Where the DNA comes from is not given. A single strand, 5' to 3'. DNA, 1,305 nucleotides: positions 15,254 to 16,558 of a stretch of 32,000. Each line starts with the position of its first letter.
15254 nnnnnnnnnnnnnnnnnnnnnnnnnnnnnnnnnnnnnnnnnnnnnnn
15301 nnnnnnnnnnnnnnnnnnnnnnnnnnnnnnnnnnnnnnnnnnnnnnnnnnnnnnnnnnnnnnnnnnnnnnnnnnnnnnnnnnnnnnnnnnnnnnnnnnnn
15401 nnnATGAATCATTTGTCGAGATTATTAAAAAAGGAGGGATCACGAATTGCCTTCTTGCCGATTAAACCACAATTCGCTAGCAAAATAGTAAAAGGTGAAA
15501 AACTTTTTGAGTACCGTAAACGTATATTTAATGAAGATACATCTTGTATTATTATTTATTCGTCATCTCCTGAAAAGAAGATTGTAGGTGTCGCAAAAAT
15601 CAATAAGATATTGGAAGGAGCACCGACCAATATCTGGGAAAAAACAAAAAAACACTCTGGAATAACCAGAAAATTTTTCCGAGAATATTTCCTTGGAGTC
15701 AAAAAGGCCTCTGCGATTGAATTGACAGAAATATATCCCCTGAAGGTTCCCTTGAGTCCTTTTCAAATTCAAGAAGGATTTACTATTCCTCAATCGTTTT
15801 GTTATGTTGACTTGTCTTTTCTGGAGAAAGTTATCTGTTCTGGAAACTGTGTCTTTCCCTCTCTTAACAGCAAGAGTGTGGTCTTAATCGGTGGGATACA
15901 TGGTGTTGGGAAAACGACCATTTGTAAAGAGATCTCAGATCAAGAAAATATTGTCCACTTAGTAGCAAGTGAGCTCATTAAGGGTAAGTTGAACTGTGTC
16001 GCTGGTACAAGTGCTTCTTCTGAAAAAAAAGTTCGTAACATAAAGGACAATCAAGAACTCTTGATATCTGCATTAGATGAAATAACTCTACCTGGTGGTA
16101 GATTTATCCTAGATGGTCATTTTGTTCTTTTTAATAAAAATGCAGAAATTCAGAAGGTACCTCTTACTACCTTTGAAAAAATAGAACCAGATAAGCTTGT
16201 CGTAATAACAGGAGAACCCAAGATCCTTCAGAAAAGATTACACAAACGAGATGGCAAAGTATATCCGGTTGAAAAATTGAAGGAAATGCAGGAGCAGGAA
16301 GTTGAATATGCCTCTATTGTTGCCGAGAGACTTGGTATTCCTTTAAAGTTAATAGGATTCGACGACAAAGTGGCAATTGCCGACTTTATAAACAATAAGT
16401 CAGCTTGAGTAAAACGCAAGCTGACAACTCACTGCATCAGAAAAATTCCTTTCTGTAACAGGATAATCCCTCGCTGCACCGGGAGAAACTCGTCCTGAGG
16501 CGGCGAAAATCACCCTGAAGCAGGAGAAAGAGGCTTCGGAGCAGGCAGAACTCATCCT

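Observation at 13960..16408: AT-rich two-gene cassette: PIN-GNAT-PUA(ASCH-like) fusion plus ASCH-P-loop kinase, a candidate undescribed RNA-directed conflict/defence module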

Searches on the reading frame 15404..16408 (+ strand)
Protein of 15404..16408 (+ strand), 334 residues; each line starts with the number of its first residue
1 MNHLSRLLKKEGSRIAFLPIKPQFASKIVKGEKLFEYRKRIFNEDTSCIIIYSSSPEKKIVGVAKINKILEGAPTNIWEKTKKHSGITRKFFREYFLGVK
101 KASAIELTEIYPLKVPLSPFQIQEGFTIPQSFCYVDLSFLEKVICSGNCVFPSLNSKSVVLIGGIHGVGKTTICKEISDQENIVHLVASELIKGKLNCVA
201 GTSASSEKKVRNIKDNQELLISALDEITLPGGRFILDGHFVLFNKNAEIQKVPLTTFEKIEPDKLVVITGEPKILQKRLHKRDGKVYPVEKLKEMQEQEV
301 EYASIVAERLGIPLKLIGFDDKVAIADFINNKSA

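Call 3: search_protein_families(library=pfam, proteins=[window:15404-16408:+], max_evalue=1)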
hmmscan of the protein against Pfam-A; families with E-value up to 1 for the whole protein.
window:15404-16408:+ (334 aa): 16 families
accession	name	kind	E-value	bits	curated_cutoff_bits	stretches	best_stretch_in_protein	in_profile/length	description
PF13207.12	AAA_17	-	1.8e-16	61.1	27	1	164-288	2-128/136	AAA domain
PF13238.12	AAA_18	-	1.3e-10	42.3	29.4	1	160-284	1-113/128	AAA domain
PF20720.3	nSTAND3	-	0.0017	18.5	27.2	1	154-177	14-37/155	Novel STAND NTPase 3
PF13671.12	AAA_33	-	0.0019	18.9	27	1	159-295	1-136/143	AAA domain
PF00406.28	ADK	-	0.0032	18.1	26.8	1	164-295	3-123/151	Adenylate kinase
PF25201.1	nSTAND6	-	0.005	17.3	27.7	1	153-187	14-48/148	Novel STAND NTPase 6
PF00004.35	AAA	-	0.0053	17.6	21.2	1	160-227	1-66/131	ATPase family associated with various cellular activities (AAA)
PF04266.20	ASCH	-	0.0063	17.6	21.2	1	20-95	3-87/103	ASCH domain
PF13173.12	AAA_14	-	0.012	16.1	27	1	157-227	2-71/129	AAA domain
PF23294.1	BRCT_TopB1_SLF1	-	0.012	16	27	0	64-114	20-70/90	TopBP1/SLF1, BRCT domain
PF13401.12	AAA_22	-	0.032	15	27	1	156-201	4-44/130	AAA domain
PF04146.21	YTH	-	0.034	14.3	22.1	1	40-88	35-81/135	YT521-B-like domain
PF13191.12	AAA_16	-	0.068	14.1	32.6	1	157-180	24-47/167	AAA ATPase domain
PF00931.28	NB-ARC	-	0.11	12.2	23.5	1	157-180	18-41/248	NB-ARC domain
PF10662.15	PduV-EutP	-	0.13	12.5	21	1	157-181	2-25/143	Ethanolamine utilisation - propanediol utilisation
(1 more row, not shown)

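Call 4: search_protein_families(library=padloc, proteins=[window:15404-16408:+], max_evalue=1)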
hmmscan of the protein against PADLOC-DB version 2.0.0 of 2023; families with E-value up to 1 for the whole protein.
window:15404-16408:+ (334 aa): 13 families
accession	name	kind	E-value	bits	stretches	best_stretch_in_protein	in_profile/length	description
PDLC04424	PDC-M11B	-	5.5e-44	147.6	1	10-143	4-137/142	-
PDLC04425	PDC-M11B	-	1.2e-39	133.8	1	17-137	4-124/132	-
PDLC04423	PDC-M11B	-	9.8e-18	62.7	1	20-141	3-124/164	-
PDLC02911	VakA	-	0.00017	20.2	1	161-301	6-128/163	-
PDLC02735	PbeC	-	0.0015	15.4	1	155-178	32-55/652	PbeC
PDLC02752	PbeC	-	0.0072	13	1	144-175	13-44/644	PbeC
PDLC00289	PtuA1|PtuA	-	0.0094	13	1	156-218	27-88/404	AAA ATPase domain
PDLC02668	DndD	-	0.013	12.5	1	155-175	28-48/659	DndD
PDLC05079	PDC-S73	-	0.015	12.1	1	153-177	187-211/752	-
PDLC04690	PDC-M51B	-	0.016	13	1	160-185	5-30/191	-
PDLC02665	DndD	-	0.017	11.8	1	146-175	15-44/645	DndD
PDLC02667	DndD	-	0.023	11.5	1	155-176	30-51/657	DndD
PDLC02756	PbeC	-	0.028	11.4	1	155-176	29-50/643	PbeC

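Call 5: search_protein_families(library=ncbifam, proteins=[window:15404-16408:+], max_evalue=1)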
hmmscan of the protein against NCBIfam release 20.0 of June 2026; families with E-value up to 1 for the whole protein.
window:15404-16408:+ (334 aa): 18 families
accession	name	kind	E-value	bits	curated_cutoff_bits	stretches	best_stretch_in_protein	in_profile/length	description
NF008917.0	PRK12279.1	equivalog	1.8e-07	30.7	526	1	35-116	212-292/311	50S ribosomal protein L22/unknown domain fusion protein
NF003122.0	PRK04040.1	equivalog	3.3e-06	26.8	155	1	158-317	3-169/189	adenylate kinase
TIGR01359.1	UMP_CMP_kin_fam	subfamily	1.1e-05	25.4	207.6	1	159-283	1-127/185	UMP-CMP kinase family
NF008995.0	PRK12338.1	equivalog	4.2e-05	23.1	434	1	158-196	5-43/319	hypothetical protein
NF003012.0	PRK03839.1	equivalog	9.9e-05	22.4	152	1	160-300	3-115/180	putative kinase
TIGR02173.1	cyt_kin_arch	equivalog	0.0014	18.6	102.1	1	159-301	2-128/169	(d)CMP kinase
NF003259.0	PRK04220.1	equivalog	0.002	17.6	343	1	157-193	92-128/306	2-phosphoglycerate kinase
NF008996.1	PRK12339.1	equivalog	0.0042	16.8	250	1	159-203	2-46/193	mevalonate-3-phosphate 5-kinase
TIGR00041.1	DTMP_kinase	equivalog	0.0046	16.7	83.25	1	157-179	4-26/196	dTMP kinase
TIGR01351.1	adk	subfamily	0.0071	16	168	1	160-291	2-141/212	adenylate kinase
NF005115.0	PRK06547.1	equivalog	0.011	15.1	173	1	157-188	15-46/172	hypothetical protein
TIGR00152.1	TIGR00152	equivalog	0.017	14.9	65.55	0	161-193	4-35/188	dephospho-CoA kinase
TIGR01360.1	aden_kin_iso1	equivalog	0.022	14.4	284.1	1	159-220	6-62/188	adenylate kinase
NF001381.0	PRK00279.1-3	equivalog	0.027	14.2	187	1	160-282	4-127/188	adenylate kinase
NF008994.0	PRK12337.1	equivalog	0.061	11.8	603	1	159-194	264-299/492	2-phosphoglycerate kinase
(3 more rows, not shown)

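Call 11: find_homologous_proteins(query=window:15404-16405:+, max_evalue=0.00001)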
Query window:15404-16405:+ (334 aa): 192 proteins with E <= 0.00001 among 2135 candidates; the best 120 are listed.
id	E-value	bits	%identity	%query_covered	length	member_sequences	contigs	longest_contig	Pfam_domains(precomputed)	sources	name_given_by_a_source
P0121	4.7e-194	662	90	99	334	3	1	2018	PF13207.13,PF13238.13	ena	-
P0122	3.4e-185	633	84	100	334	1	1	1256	PF13207.13,PF13238.13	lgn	-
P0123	2.0e-177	607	87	95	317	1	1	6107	PF13207.13,PF13238.13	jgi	jgi:adenylate kinase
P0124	1.1e-163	562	77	99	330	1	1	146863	PF13207.13,PF13238.13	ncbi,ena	-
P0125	5.9e-128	445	87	69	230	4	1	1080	PF13207.13,PF13238.13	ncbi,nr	ncbi:MAG: AAA family ATPase [Candidatus Electrothrix sp. LOE2]|nr:AAA family ATPase [Candidatus Elec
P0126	3.7e-104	367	53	96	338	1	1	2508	PF13207.13,PF13238.13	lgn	-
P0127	5.2e-103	363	54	96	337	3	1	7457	PF13207.13,PF13238.13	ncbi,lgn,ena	-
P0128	8.1e-98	346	50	99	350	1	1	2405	PF13207.13,PF13238.13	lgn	-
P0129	6.2e-81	290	44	96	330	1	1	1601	PF13207.13,PF13238.13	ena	-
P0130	6.9e-80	287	45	96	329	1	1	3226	PF13207.13,PF13238.13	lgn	-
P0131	4.0e-75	271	45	91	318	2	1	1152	PF13207.13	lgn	-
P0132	5.0e-75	271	45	91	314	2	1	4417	PF13207.13,PF13238.13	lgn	-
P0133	1.6e-72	263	44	95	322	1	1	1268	PF13207.13,PF13238.13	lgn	-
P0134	5.4e-66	241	40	96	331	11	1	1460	PF13207.13,PF13238.13,PF04266.21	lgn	-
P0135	1.0e-64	237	41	92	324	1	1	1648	PF13207.13,PF04266.21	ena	-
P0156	2.1e-53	200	37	94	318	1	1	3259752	PF13207.13,PF13238.13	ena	-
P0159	1.7e-52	197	37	92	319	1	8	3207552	PF13671.13,PF13207.13,PF13238.13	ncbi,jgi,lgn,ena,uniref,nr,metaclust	ncbi:hypothetical protein Acife_0671 [Acidithiobacillus ferrivorans SS3]|jgi:adenylate kinase|uniref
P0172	5.4e-50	189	35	91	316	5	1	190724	PF13207.13,PF13238.13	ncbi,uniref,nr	ncbi:AAA family ATPase [Prosthecochloris vibrioformis]|uniref:AAA family ATPase n=1 Tax=Prosthecochl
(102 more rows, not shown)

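Call 36: predict_structure(alignment_id=A2)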
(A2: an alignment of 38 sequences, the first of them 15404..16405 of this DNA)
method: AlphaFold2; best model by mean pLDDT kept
length: 334 residues; sequences in the alignment: 38
mean_pLDDT: 88.7   pTM: 0.57
mean pLDDT of the five models: 88.7, 88.2, 87.1, 86.7, 86.6
residues with pLDDT >= 90: 227; 70-90: 75; 50-70: 20; < 50: 12
segments of 3 or more residues with pLDDT < 50: 1-3, 200-203
pLDDT, mean of each block of 10 residues (from residue 1): 52 86 94 92 87 93 93 96 94 96 93 93 94 93 86 69 93 91 91 77 59 90 87 93 91 96 97 94 90 97 98 95 90 54
secondary structure, 60 per line:
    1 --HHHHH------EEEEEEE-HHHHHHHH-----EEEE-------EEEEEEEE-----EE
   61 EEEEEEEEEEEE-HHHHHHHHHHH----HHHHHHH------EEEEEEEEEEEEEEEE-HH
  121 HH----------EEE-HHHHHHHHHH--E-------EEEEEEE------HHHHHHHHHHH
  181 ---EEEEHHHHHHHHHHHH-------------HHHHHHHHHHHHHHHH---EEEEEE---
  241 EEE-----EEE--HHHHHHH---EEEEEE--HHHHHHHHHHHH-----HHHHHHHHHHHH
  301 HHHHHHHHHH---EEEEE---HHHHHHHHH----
elements in order: H3-7 E14-20 H22-29 E35-38 E46-53 E59-72 H74-84 H89-95 E102-117 H119-122 E133-135 H137-146 E157-163 H170-180 E184-187 H188-199 H213-228 E232-237 E241-243 E249-251 H254-260 E264-269 H272-283 H289-310 E314-318 H322-330

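Call 39: fold_search(model_id=the predicted structure, library=pdb)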
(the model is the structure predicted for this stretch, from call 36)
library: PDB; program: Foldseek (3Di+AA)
matches with E <= 10: 1635; with E <= 0.001: 400
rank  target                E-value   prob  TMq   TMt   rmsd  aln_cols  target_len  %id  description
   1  5y6b_A                8.7e-14  1.00  0.37  0.81   1.8       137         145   27  Crystal structure of ZmASCH Y47F mutant protein from Zymomonas mobilis (released 2018-07-18)
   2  5y6c_A                1.0e-13  1.00  0.37  0.85   1.6       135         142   28  Crystal structure of ZmASCH S128A mutant protein from Zymomonas mobilis (released 2018-07-18)
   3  5gus_B                1.2e-13  1.00  0.39  0.86   1.7       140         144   28  Crystal structure of ASCH domain from Zymomonas mobilis (released 2017-08-30)
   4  5gus_A                1.4e-13  1.00  0.37  0.84   1.6       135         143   29  Crystal structure of ASCH domain from Zymomonas mobilis (released 2017-08-30)
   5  5guq_C                1.7e-13  1.00  0.37  0.80   1.8       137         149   28  Crystal structure of ASCH from Zymomonas mobilis (released 2017-08-30)
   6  5y6b_B                1.8e-13  1.00  0.37  0.85   1.6       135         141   28  Crystal structure of ZmASCH Y47F mutant protein from Zymomonas mobilis (released 2018-07-18)
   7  5y6b_D                3.0e-13  1.00  0.37  0.85   1.8       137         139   27  Crystal structure of ZmASCH Y47F mutant protein from Zymomonas mobilis (released 2018-07-18)
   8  5guq_A                3.0e-13  1.00  0.37  0.83   1.8       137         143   28  Crystal structure of ASCH from Zymomonas mobilis (released 2017-08-30)
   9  7owh_E                3.4e-11  1.00  0.45  0.74   3.2       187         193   17  Odinarchaeota Adenylate kinase (OdinAK) native structure (released 2022-09-28)
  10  7owl_C                3.6e-11  1.00  0.44  0.72   3.6       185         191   18  Odinarchaeota Adenylate kinase (OdinAK) in complex with CTP (released 2022-09-28)
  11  7owl_B                4.4e-11  1.00  0.45  0.74   3.2       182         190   18  Odinarchaeota Adenylate kinase (OdinAK) in complex with CTP (released 2022-09-28)
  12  7owk_E                5.3e-11  1.00  0.44  0.73   3.3       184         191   18  Odinarchaeota Adenylate kinase (OdinAK) in complex with dTTP (released 2022-09-28)
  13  9r72_A                5.3e-11  1.00  0.43  0.72   4.0       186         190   18  Crystal structure of Odinarchaeota Adenylate kinase (OdinAK) S74G mutant (released 2025-10-15)
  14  7owh_B                6.0e-11  1.00  0.46  0.76   3.2       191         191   17  Odinarchaeota Adenylate kinase (OdinAK) native structure (released 2022-09-28)
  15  7owj_E                7.6e-11  1.00  0.45  0.76   3.4       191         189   18  Odinarchaeota Adenylate kinase (OdinAK) in complex with GTP (released 2022-09-28)
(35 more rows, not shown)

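Call 40: search_solved_structures(query=window:15404-16405:+, max_evalue=0.01, show_alignments=2)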
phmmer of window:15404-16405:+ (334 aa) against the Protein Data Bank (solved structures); distinct sequences matched with E-value up to 0.01: 5.
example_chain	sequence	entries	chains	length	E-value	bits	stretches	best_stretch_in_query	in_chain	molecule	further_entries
5gus_A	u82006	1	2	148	3.6e-14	56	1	16-144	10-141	Helix-turn-helix domain-containing protein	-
5guq_A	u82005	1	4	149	3.6e-14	56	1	16-144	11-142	Helix-turn-helix domain-containing protein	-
5y6c_A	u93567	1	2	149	8.8e-14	54.8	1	16-143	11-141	Helix-turn-helix domain-containing protein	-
5y6b_A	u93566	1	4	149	1.3e-13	54.2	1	16-144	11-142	Helix-turn-helix domain-containing protein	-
9cm0_0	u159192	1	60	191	0.0004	23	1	159-316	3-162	Novel designed icosahedral nanoparticle I3-A7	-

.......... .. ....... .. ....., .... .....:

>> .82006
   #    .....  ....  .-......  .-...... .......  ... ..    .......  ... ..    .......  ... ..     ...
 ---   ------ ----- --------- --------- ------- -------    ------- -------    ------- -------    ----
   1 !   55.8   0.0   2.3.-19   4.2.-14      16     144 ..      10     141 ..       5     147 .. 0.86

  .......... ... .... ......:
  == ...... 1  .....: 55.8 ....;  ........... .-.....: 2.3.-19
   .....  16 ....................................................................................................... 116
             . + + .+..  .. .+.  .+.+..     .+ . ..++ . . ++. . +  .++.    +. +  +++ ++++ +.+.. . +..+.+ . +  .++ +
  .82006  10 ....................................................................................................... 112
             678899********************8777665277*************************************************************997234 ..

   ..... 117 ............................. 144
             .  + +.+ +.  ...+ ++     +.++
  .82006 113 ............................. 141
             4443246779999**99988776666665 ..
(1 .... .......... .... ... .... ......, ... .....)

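Call 74: search_protein_families(library=phrogs, proteins=[window:15404-16405:+], max_evalue=0.001)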
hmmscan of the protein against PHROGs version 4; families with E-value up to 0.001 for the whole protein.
window:15404-16405:+ (334 aa): 3 families
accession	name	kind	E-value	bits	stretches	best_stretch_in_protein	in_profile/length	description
phrog_3136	-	unknown function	1.3e-37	129.9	1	16-139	5-129/134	-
phrog_11553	-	unknown function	2.7e-15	57.4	1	11-136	133-262/278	-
phrog_761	-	other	2e-06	28.7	1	157-313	19-187/362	thymidylate kinase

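Call 83: find_encoding_contigs(protein=P0159, flank=5000, max_places=2)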
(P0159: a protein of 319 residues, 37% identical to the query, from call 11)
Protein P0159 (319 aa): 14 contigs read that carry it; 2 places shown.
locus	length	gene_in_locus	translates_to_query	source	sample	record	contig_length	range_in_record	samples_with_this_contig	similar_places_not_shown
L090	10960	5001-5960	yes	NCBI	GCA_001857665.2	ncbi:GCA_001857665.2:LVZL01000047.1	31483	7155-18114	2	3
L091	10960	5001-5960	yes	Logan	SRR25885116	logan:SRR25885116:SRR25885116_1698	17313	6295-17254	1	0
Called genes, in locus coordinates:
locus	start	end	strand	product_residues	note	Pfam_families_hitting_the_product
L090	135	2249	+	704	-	PF12161:HsdM_N, PF02384:N6_Mtase, PF05175:MTS (faint)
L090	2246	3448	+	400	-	PF01420:Methylase_S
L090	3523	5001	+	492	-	-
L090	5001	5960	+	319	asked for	PF13207:AAA_17, PF13238:AAA_18 (weak), PF13671:AAA_33 (weak)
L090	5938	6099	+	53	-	-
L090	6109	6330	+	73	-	-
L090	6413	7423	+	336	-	PF13310:Virulence_RhuM, PF02661:Fic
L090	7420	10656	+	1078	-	PF04313:HSDR_N, PF04851:ResIII, PF18766:SWI2_SNF2, PF22679:T1R_D3-like, PF11867:T1RH-like_C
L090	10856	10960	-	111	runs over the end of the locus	PF02452:PemK_toxin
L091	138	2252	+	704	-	PF12161:HsdM_N, PF02384:N6_Mtase, PF05175:MTS (faint)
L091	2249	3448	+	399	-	PF01420:Methylase_S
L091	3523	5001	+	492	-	-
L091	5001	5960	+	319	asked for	PF13207:AAA_17, PF13238:AAA_18 (weak), PF13671:AAA_33 (weak)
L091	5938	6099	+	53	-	-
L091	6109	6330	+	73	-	-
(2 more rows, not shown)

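Call 84: find_encoding_contigs(protein=P0172, flank=5000, max_places=2)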
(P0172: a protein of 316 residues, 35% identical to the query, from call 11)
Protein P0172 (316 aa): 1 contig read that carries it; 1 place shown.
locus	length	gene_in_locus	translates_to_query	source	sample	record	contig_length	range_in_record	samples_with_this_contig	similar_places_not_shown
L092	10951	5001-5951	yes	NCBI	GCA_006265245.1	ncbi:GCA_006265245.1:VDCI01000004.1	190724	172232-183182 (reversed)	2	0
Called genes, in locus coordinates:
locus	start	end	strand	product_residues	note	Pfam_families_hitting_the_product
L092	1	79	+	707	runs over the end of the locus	PF12161:HsdM_N, PF02384:N6_Mtase, PF07669:Eco57I (faint)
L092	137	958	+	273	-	PF09509:Hypoth_Ymh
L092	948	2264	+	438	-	PF04326:SLFN_AlbA_2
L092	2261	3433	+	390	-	PF01420:Methylase_S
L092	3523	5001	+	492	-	-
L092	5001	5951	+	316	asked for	PF13238:AAA_18 (weak), PF13207:AAA_17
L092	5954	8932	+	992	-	PF04313:HSDR_N, PF00270:DEAD (weak), PF04851:ResIII, PF18766:SWI2_SNF2, PF22679:T1R_D3-like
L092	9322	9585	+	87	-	-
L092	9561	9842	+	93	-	PF05016:ParE_toxin (weak), PF06769:YoeB_toxin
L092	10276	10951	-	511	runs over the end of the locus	PF02661:Fic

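Call 85: find_encoding_contigs(protein=P0156, flank=5000, max_places=2)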
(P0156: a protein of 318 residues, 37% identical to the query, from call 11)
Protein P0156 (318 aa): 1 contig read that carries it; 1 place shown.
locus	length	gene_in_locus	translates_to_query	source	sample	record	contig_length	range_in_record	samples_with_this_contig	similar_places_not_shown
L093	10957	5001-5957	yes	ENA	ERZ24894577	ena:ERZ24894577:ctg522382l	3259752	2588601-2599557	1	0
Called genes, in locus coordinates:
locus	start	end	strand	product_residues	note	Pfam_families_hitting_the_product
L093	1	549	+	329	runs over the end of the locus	PF01408:GFO_IDH_MocA, PF22725:GFO_IDH_MocA_C3, PF02894:GFO_IDH_MocA_C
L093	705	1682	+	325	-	PF00248:Aldo_ket_red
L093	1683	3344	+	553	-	PF00496:SBP_bac_5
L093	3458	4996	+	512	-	-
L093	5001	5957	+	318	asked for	PF13207:AAA_17, PF13238:AAA_18 (weak)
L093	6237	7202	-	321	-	-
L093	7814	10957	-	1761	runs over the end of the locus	PF13156:Mrr_cat_2, PF00270:DEAD (faint), PF04851:ResIII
